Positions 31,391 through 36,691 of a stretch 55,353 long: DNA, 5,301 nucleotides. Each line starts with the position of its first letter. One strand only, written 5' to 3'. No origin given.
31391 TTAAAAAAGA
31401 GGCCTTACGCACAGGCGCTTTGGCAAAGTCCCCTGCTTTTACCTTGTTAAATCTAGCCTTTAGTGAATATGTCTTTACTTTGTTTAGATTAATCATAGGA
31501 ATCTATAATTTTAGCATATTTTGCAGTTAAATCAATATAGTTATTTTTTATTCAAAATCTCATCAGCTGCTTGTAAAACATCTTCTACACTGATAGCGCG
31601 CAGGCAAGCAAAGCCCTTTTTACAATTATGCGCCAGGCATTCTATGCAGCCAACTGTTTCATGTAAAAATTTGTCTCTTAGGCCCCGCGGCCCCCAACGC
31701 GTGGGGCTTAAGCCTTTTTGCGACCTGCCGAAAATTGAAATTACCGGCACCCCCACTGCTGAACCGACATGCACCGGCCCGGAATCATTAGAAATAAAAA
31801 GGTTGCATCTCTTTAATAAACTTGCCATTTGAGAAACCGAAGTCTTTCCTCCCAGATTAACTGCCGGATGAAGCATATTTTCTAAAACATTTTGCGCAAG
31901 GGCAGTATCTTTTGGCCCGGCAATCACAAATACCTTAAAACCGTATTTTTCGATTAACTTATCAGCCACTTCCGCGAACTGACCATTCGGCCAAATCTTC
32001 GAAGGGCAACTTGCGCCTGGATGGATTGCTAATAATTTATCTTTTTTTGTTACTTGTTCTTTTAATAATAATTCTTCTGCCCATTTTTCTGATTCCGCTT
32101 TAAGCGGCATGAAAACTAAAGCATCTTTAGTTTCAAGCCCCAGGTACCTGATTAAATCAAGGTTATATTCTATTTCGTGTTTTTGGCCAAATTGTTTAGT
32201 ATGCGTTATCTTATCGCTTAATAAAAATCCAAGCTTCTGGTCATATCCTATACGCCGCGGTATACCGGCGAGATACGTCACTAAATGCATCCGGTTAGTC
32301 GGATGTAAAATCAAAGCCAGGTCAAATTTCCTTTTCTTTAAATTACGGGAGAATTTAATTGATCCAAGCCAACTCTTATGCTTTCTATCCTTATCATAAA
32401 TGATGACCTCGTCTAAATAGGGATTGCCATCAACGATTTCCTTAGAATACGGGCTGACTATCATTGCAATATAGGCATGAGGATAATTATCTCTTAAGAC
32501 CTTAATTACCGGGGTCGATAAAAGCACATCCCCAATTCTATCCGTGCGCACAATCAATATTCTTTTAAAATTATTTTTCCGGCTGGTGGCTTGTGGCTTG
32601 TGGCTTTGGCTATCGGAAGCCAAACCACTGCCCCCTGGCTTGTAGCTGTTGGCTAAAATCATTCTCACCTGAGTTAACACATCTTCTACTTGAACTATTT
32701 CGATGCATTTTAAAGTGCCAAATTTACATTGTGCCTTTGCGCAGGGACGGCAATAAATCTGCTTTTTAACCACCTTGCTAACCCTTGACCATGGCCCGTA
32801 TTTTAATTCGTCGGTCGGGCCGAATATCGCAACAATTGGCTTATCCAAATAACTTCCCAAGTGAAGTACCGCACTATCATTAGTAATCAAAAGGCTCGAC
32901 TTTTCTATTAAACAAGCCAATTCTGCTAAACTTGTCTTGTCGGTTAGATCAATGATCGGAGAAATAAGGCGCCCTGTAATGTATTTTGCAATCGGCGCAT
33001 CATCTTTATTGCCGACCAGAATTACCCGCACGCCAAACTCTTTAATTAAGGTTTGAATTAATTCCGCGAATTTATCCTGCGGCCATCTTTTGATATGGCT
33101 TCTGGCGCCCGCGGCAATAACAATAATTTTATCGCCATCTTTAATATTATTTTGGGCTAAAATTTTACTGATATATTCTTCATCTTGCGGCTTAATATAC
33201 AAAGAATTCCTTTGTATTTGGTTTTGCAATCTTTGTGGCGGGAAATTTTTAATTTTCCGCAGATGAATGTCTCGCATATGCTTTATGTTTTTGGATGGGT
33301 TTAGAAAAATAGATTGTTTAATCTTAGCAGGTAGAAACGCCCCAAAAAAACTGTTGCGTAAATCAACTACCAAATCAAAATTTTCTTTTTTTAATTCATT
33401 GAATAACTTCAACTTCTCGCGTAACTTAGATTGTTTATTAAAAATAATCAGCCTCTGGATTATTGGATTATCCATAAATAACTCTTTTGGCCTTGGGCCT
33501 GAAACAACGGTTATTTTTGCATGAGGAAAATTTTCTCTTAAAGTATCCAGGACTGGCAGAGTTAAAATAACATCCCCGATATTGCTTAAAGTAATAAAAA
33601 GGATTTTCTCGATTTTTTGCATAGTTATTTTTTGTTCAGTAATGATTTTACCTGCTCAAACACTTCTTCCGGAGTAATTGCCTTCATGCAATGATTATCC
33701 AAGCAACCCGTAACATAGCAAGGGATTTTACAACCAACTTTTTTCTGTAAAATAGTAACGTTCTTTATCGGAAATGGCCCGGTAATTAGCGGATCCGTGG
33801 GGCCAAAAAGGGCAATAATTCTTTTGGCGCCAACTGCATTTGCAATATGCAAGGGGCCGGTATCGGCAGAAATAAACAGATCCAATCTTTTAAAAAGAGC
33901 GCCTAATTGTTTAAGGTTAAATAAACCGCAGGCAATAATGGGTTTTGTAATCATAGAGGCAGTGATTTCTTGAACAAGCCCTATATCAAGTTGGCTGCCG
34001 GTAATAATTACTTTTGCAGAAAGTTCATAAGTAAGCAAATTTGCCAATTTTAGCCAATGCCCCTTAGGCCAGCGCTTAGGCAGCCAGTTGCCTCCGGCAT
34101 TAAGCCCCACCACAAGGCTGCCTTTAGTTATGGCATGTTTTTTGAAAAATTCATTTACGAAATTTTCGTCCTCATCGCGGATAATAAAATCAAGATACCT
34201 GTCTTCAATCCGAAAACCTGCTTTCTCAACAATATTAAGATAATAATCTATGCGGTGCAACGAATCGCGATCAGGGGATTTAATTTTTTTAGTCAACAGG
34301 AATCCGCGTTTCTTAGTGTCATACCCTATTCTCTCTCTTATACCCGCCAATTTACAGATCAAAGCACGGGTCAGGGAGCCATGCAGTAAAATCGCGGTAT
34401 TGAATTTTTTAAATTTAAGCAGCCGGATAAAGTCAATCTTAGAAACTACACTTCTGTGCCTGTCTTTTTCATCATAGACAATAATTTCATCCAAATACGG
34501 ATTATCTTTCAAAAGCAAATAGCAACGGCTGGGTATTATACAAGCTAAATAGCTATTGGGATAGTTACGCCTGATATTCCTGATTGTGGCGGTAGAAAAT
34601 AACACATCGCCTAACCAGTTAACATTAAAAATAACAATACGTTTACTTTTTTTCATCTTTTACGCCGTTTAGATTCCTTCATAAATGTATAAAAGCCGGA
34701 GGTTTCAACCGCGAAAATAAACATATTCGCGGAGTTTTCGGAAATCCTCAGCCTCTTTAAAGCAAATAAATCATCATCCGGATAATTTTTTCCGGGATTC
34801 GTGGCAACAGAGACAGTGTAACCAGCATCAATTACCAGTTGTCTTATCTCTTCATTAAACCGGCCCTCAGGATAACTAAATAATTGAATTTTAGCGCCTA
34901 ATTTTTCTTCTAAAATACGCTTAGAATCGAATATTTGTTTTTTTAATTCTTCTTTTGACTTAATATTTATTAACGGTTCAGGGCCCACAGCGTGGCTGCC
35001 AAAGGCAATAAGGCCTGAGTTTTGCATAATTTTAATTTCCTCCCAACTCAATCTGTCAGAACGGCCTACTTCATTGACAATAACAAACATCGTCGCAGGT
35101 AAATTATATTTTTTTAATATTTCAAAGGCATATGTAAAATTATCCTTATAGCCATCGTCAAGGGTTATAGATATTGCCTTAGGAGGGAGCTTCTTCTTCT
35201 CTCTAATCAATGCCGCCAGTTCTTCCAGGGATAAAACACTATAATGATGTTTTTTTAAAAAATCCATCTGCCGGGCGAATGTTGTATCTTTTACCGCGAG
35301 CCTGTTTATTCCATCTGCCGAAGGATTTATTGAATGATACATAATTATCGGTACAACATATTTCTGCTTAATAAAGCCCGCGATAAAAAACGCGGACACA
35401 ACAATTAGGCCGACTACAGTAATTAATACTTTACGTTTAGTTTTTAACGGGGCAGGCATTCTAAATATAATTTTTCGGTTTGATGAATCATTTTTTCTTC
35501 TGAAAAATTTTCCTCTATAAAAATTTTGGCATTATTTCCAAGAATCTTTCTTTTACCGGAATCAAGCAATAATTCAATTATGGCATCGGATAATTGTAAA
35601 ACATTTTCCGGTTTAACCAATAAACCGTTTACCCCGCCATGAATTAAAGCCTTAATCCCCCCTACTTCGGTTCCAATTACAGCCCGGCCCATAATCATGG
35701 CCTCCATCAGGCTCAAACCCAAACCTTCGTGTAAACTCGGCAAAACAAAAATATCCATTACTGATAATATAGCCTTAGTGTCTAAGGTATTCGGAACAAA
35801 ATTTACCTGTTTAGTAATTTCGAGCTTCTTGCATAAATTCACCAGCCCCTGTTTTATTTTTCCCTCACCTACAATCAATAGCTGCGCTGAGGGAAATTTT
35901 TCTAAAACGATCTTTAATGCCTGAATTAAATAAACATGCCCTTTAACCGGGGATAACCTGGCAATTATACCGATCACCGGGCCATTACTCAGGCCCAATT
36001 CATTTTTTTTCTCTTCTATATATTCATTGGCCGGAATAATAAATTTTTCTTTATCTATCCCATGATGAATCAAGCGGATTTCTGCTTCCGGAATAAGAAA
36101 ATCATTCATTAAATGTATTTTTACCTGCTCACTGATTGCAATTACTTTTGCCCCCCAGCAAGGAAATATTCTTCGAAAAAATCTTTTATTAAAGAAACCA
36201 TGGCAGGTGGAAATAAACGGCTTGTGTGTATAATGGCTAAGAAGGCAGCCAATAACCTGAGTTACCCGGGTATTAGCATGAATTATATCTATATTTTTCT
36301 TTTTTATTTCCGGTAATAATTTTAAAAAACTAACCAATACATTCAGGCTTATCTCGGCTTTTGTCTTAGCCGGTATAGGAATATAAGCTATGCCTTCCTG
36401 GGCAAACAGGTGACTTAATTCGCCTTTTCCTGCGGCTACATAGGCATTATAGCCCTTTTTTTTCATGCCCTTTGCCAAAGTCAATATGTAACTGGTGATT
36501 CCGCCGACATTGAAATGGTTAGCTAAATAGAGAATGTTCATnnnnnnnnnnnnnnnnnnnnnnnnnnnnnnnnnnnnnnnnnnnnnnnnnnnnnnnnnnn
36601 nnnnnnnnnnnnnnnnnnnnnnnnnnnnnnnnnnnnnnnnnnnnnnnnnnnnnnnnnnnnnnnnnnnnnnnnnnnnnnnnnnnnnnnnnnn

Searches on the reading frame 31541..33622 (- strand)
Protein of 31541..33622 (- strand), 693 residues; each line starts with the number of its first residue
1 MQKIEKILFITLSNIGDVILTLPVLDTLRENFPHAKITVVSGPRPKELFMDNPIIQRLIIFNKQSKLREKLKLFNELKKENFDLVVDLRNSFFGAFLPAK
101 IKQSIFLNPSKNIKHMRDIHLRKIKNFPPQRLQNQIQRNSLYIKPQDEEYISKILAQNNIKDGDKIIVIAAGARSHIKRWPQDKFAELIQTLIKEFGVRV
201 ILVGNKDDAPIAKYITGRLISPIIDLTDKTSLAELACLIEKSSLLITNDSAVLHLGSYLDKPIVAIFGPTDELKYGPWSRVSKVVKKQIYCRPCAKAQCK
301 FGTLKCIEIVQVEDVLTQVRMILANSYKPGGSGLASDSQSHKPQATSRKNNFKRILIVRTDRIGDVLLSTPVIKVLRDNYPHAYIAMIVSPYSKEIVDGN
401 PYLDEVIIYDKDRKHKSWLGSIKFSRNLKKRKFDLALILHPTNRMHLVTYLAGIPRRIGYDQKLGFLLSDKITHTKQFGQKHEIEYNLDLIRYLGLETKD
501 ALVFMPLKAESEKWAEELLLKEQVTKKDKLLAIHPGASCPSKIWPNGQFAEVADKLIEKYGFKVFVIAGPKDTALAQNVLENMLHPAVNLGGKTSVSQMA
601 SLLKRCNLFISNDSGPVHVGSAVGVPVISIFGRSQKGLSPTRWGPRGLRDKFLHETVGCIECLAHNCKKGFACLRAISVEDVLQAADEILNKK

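Call 69: search_protein_families(library=pfam, proteins=[window:31541-33622:-], max_evalue=0.00001)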
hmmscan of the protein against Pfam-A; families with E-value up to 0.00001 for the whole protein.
window:31541-33622:- (693 aa): 1 family
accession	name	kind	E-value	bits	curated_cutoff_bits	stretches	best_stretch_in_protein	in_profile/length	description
PF01075.23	Glyco_transf_9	-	1.6e-75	254.1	22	2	423-668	3-242/247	Glycosyltransferase family 9 (heptosyltransferase)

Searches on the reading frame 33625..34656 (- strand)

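Call 69: search_protein_families(library=pfam, proteins=[window:33625-34656:-], max_evalue=0.00001)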
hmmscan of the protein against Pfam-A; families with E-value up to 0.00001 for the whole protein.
window:33625-34656:- (343 aa): 1 family
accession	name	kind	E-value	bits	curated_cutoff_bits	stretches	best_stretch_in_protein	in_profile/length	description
PF01075.23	Glyco_transf_9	-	8.5e-31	107.6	22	1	76-310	4-234/247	Glycosyltransferase family 9 (heptosyltransferase)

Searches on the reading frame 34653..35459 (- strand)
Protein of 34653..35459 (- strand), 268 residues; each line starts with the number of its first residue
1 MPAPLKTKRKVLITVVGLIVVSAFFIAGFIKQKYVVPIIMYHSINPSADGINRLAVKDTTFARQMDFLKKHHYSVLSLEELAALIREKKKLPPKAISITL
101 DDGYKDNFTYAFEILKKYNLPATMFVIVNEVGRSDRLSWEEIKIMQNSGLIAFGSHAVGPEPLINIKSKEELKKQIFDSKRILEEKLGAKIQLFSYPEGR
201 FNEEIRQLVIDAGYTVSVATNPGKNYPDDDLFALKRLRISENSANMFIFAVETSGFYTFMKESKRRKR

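Call 69: search_protein_families(library=pfam, proteins=[window:34653-35459:-], max_evalue=0.00001)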
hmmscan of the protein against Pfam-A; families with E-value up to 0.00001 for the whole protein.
window:34653-35459:- (268 aa): 1 family
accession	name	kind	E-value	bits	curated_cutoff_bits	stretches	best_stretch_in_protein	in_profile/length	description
PF01522.26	Polysacc_deac_1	-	4e-25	88.6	23.1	1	88-216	1-123/124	Polysaccharide deacetylase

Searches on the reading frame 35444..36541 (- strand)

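Call 69: search_protein_families(library=pfam, proteins=[window:35444-36541:-], max_evalue=0.00001)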
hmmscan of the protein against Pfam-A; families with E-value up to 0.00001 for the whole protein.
window:35444-36541:- (365 aa): 3 families
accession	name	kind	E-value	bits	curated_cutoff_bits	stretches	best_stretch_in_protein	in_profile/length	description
PF00534.26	Glycos_transf_1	-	3.5e-37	128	26.4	1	176-339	3-170/172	Glycosyl transferases group 1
PF13692.12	Glyco_trans_1_4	-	9.1e-33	113.9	27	1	188-327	2-142/142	Glycosyl transferases group 1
PF13439.12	Glyco_transf_4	-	1.4e-21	77.7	28.5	1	12-165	1-169/170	Glycosyltransferase Family 4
